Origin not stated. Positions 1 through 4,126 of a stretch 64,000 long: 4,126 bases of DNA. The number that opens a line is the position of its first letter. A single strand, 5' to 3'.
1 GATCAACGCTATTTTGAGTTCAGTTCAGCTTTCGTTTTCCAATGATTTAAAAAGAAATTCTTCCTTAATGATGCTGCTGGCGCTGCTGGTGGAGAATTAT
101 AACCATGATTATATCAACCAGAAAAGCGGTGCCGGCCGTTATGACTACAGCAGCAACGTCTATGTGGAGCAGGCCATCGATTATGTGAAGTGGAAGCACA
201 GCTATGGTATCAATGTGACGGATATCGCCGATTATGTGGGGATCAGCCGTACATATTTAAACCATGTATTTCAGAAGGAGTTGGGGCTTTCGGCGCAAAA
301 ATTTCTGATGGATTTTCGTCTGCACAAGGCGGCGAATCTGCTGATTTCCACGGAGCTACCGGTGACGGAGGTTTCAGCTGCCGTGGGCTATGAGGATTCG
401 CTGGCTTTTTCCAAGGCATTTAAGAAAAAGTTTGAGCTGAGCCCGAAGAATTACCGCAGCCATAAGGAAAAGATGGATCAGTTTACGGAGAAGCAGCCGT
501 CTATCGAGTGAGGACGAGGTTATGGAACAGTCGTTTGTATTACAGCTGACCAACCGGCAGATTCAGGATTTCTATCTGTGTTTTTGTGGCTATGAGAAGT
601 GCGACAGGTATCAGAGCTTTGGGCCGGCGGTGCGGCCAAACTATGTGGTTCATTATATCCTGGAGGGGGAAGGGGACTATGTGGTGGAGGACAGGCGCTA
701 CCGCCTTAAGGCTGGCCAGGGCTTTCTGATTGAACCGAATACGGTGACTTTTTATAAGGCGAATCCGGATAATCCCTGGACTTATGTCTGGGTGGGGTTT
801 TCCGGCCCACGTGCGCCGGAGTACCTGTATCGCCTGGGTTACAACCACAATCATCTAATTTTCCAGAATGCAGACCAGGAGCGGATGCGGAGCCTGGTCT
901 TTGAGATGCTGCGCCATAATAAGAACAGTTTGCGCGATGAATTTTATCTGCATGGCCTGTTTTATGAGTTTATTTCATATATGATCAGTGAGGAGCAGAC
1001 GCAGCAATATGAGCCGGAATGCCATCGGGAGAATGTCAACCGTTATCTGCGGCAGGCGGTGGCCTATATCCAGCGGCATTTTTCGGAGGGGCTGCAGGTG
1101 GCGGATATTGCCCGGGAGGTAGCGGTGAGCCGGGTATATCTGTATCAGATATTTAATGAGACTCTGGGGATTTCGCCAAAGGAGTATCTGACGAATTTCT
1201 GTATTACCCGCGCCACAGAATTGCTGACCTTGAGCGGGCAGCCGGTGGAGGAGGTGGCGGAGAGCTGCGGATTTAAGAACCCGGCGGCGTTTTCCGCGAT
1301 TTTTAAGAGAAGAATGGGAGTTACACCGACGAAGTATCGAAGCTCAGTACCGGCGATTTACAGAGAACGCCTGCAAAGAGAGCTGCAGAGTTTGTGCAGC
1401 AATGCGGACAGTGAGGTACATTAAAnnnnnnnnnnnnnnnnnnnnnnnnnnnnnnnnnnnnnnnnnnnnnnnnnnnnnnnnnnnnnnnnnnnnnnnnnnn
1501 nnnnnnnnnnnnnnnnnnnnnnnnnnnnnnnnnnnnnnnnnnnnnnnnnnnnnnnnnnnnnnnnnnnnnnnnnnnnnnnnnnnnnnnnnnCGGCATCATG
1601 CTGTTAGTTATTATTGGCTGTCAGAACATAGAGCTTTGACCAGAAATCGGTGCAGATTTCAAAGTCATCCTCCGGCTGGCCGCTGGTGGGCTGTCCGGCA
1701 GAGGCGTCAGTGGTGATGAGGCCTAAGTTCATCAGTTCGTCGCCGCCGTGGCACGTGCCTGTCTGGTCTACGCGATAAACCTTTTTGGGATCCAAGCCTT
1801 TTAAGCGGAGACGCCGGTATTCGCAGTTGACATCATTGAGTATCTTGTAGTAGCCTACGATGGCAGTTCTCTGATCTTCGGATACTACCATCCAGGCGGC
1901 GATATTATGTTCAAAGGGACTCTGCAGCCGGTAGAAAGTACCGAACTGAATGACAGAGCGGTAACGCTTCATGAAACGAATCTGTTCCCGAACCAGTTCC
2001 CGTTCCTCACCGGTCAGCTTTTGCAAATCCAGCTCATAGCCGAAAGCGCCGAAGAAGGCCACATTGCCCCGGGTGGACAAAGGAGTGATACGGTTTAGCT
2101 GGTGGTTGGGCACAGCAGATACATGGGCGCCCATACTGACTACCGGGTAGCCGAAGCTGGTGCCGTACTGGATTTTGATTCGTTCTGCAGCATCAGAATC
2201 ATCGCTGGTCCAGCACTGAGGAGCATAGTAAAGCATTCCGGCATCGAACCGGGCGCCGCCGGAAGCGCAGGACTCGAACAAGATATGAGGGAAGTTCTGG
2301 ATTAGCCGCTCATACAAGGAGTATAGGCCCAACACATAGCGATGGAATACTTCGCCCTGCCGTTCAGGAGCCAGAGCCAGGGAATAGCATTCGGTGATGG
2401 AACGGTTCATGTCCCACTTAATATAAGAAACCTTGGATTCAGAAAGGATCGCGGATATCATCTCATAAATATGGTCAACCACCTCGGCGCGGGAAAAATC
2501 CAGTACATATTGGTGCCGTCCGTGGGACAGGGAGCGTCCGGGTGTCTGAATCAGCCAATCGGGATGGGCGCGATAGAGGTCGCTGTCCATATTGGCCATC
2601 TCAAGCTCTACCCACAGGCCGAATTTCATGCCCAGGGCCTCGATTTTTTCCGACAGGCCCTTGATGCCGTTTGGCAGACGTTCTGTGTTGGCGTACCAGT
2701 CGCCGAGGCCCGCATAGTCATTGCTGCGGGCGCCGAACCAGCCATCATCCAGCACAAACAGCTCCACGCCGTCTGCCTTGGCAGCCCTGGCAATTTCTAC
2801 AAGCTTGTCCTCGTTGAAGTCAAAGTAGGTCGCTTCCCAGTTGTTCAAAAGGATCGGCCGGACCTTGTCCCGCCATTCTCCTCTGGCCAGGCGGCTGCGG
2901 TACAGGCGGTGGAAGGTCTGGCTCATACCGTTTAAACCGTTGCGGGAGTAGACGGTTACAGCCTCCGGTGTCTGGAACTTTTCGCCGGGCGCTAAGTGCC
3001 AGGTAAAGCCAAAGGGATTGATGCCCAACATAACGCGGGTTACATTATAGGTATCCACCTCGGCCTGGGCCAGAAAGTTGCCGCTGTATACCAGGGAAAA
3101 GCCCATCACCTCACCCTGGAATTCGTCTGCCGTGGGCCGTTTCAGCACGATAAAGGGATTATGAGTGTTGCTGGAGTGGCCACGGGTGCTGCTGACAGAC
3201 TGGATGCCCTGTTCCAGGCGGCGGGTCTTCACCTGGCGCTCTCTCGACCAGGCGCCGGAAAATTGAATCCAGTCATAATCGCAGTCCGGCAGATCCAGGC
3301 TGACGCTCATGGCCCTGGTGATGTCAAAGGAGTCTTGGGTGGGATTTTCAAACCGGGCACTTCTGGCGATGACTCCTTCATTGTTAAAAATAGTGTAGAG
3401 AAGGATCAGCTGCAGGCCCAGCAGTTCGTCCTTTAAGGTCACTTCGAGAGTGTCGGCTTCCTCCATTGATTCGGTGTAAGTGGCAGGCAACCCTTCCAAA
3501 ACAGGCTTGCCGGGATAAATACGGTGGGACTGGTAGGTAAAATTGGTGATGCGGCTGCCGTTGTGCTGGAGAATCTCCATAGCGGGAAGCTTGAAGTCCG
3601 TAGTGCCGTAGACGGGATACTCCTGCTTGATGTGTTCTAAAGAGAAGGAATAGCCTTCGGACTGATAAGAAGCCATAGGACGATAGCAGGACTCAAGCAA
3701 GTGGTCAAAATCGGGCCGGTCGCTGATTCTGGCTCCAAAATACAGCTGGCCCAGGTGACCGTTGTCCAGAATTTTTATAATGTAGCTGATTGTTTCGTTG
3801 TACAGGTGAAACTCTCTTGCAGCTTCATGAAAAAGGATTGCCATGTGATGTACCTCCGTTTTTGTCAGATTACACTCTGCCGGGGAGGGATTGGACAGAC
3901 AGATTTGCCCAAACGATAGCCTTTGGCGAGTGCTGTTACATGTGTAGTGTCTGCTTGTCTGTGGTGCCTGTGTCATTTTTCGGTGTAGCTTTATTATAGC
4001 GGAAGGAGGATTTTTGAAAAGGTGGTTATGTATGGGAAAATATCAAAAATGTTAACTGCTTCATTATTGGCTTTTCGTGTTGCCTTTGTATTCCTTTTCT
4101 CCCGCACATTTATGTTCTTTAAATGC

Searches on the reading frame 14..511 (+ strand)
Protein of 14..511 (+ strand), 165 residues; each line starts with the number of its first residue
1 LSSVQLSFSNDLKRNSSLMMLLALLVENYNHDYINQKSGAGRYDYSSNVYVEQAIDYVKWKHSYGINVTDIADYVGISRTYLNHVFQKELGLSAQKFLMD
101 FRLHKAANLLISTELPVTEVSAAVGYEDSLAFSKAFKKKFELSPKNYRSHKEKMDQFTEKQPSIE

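Call 4: search_protein_families(library=pfam, proteins=[window:14-511:+])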
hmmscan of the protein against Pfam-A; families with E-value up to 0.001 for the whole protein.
window:14-511:+ (165 aa): 2 families
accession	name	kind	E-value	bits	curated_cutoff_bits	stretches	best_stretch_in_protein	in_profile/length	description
PF12833.13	HTH_18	-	9.8e-24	83.9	33.6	1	71-149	1-79/80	Helix-turn-helix domain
PF00165.29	HTH_AraC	-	2.5e-17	63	26.6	2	111-148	2-41/42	Bacterial regulatory helix-turn-helix proteins, AraC family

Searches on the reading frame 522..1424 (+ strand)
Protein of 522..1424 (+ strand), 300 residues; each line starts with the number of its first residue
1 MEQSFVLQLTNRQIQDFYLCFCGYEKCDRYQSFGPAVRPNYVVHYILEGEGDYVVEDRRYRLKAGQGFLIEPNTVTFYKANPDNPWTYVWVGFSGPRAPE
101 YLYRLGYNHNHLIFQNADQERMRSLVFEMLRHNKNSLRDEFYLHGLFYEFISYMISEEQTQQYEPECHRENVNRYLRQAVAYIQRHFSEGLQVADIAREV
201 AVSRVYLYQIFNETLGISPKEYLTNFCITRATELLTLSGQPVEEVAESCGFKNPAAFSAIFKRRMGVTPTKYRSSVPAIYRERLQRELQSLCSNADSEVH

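Call 4: search_protein_families(library=pfam, proteins=[window:522-1424:+])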
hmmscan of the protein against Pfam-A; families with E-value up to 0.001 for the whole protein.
window:522-1424:+ (300 aa): 4 families
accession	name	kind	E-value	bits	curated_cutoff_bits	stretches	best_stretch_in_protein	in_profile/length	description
PF02311.25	AraC_binding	-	3.5e-24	85.5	21.1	1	21-125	4-108/135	AraC-like ligand binding domain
PF12833.13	HTH_18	-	6.7e-22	78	33.6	1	196-274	1-79/80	Helix-turn-helix domain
PF00165.29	HTH_AraC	-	1e-19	70.6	26.6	2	183-224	1-42/42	Bacterial regulatory helix-turn-helix proteins, AraC family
PF07883.17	Cupin_2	-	1.9e-06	27.9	27.2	1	43-91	21-69/70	Cupin domain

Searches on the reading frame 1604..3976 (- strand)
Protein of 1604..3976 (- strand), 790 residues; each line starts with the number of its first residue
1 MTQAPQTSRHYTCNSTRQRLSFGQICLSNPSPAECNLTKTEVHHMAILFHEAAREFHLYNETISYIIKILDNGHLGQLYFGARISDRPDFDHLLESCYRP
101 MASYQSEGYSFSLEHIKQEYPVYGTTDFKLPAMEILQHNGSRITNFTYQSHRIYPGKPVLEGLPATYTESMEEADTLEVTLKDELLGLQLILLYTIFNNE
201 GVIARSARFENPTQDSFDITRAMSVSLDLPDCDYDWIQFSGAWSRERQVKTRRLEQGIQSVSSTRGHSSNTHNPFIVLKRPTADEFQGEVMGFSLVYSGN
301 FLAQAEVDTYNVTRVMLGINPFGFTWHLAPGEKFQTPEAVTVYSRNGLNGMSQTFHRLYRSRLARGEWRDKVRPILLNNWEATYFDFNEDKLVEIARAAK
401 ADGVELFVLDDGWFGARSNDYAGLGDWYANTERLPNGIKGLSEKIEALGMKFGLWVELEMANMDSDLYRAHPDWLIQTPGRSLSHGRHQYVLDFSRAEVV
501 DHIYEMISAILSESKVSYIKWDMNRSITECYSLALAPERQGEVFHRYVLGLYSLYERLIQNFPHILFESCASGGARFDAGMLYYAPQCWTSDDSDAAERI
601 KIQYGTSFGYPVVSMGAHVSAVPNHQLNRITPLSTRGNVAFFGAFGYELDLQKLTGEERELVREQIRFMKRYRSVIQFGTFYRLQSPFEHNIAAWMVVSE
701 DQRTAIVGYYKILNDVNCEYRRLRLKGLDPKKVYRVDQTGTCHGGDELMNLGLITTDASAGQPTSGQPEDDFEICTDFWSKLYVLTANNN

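Call 4: search_protein_families(library=pfam, proteins=[window:1604-3976:-])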
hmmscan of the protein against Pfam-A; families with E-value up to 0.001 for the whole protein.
window:1604-3976:- (790 aa): 4 families
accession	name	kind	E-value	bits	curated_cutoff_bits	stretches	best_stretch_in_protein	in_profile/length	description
PF02065.24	Melibiase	-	8e-160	531.9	27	1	334-679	2-347/347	Melibiase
PF16875.11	Glyco_hydro_36N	-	3.7e-95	318.6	27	1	73-329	1-253/253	Glycosyl hydrolase family 36 N-terminal domain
PF16874.11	Glyco_hydro_36C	-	9.5e-25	87.3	27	1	693-785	2-77/77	Glycosyl hydrolase family 36 C-terminal domain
PF01055.32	Glyco_hydro_31_2nd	-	0.00018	21.4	23.5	1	388-555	20-193/328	Glycosyl hydrolases family 31 TIM-barrel domain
